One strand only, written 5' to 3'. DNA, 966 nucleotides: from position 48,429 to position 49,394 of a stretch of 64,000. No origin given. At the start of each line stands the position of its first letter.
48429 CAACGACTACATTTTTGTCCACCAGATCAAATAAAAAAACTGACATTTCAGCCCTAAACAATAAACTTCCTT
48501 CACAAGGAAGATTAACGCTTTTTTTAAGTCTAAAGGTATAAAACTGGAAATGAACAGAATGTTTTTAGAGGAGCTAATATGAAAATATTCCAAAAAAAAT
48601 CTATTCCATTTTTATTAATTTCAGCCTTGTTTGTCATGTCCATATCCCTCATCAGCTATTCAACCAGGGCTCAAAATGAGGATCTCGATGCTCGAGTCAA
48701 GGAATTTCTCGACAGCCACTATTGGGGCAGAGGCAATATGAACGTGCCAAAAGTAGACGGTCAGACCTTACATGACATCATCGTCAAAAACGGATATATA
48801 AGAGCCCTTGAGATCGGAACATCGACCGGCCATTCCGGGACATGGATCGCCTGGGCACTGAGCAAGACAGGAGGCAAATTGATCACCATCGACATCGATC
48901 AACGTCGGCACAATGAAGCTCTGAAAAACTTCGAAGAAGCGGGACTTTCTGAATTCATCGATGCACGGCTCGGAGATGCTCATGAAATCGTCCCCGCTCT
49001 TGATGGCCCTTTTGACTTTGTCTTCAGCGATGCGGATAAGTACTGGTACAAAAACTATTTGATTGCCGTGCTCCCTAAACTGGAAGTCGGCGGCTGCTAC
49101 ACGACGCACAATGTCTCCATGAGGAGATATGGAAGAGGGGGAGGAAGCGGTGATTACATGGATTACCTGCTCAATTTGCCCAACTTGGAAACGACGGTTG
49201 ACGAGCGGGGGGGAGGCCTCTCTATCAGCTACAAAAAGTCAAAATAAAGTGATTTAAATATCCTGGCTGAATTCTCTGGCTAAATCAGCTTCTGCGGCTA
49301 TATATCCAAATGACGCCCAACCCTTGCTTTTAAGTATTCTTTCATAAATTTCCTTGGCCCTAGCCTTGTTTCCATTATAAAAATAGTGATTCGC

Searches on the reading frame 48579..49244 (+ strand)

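Call 31: search_protein_families(library=pfam, proteins=[window:48579-49244:+], max_evalue=0.01)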
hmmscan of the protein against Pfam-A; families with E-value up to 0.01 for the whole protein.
window:48579-49244:+ (222 aa): 5 families
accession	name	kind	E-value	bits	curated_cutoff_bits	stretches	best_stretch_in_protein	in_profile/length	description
PF01596.23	Methyltransf_3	-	5.8e-18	65.4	22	1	39-179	13-155/204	O-methyltransferase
PF13578.12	Methyltransf_24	-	2.1e-14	54.7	26.3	1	77-179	1-105/105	Methyltransferase domain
PF13649.12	Methyltransf_25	-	5.5e-06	27.4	27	1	77-151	2-72/97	Methyltransferase domain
PF08241.18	Methyltransf_11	-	4.9e-05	24.3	21.2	1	77-150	1-66/95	Methyltransferase domain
PF08704.16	GCD14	-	0.00011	22.4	26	1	68-151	37-120/247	tRNA methyltransferase complex GCD14 subunit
